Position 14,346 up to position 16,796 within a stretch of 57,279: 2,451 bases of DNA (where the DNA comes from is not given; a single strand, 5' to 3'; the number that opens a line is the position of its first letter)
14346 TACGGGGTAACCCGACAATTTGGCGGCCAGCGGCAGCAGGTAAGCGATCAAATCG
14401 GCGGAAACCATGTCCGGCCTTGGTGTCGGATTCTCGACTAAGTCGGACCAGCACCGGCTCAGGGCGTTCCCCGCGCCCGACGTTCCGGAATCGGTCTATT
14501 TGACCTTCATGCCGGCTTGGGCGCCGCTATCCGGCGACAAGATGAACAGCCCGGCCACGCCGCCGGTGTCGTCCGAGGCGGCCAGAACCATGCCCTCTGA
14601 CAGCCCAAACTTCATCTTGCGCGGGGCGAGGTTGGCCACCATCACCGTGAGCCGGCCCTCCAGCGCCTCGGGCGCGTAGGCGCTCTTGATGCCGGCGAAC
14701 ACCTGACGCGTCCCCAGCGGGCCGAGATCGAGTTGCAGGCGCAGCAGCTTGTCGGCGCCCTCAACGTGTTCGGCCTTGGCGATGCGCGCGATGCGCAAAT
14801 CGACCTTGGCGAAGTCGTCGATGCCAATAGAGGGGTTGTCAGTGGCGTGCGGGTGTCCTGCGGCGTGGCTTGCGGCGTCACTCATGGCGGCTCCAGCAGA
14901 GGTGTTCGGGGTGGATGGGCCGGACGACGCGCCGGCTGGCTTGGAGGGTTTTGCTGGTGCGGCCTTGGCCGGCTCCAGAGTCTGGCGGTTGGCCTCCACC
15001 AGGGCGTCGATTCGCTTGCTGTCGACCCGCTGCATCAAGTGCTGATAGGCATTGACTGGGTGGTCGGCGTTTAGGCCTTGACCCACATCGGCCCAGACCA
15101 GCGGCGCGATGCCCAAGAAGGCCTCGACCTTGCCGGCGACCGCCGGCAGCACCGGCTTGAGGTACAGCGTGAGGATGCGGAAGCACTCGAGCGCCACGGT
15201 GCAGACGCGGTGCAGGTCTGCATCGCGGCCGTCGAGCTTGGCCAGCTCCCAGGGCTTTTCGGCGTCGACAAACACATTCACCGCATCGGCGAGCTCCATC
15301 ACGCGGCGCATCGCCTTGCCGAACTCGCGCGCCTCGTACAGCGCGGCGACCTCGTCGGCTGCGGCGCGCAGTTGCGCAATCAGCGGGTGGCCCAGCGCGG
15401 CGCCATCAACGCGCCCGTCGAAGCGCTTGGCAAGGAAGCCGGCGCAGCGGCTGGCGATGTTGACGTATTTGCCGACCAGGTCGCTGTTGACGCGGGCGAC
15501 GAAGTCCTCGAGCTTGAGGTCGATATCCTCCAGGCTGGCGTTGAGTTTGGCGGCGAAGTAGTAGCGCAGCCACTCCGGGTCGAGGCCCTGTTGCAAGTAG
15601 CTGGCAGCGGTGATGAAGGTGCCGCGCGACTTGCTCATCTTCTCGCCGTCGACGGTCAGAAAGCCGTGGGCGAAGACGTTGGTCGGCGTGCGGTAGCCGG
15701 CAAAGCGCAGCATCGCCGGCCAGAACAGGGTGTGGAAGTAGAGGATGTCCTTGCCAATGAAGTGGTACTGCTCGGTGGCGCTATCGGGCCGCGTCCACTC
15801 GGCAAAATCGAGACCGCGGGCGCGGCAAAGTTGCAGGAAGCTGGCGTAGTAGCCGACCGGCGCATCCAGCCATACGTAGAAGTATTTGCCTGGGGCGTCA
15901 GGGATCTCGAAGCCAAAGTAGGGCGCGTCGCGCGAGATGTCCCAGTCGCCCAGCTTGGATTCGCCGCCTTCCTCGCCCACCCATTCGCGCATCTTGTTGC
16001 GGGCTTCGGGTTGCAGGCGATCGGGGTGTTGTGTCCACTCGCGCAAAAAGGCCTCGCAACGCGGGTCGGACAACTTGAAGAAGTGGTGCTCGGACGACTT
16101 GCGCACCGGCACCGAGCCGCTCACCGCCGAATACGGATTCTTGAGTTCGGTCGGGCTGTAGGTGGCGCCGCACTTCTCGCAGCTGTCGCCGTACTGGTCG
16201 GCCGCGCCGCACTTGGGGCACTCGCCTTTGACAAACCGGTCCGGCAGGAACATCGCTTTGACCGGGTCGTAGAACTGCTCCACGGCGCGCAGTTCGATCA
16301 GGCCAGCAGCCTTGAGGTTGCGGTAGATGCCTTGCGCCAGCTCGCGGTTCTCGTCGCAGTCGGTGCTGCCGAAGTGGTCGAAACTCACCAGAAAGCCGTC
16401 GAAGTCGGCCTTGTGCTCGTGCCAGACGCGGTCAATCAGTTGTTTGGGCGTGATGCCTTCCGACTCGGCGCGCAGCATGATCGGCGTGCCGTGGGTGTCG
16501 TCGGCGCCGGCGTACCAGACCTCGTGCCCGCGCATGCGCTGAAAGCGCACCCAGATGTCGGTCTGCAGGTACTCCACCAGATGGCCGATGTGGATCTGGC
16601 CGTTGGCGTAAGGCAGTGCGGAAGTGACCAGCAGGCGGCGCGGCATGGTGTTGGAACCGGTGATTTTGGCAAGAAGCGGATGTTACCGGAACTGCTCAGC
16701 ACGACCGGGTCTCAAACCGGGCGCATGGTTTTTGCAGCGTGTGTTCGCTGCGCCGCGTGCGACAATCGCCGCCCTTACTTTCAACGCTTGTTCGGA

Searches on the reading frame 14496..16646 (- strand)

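Call 99: search_protein_families(library=pfam, proteins=[window:14496-16646:-], max_evalue=0.000001)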
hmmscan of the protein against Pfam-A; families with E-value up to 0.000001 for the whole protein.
window:14496-16646:- (716 aa): 4 families
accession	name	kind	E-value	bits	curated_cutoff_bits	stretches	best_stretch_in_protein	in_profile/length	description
PF09334.17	tRNA-synt_1g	-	4.1e-143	477.3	20.1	1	6-401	2-390/391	tRNA synthetases class I (M)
PF01588.26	tRNA_bind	-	1.3e-22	80.1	27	1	617-713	1-95/96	Putative tRNA binding domain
PF00133.28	tRNA-synt_1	-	1.2e-12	47.8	22.7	1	11-63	31-83/414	tRNA synthetases class I (I, L, M and V)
PF01406.26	tRNA-synt_1e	-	1.8e-09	37.8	27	0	295-367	211-283/301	tRNA synthetases class I (C) catalytic domain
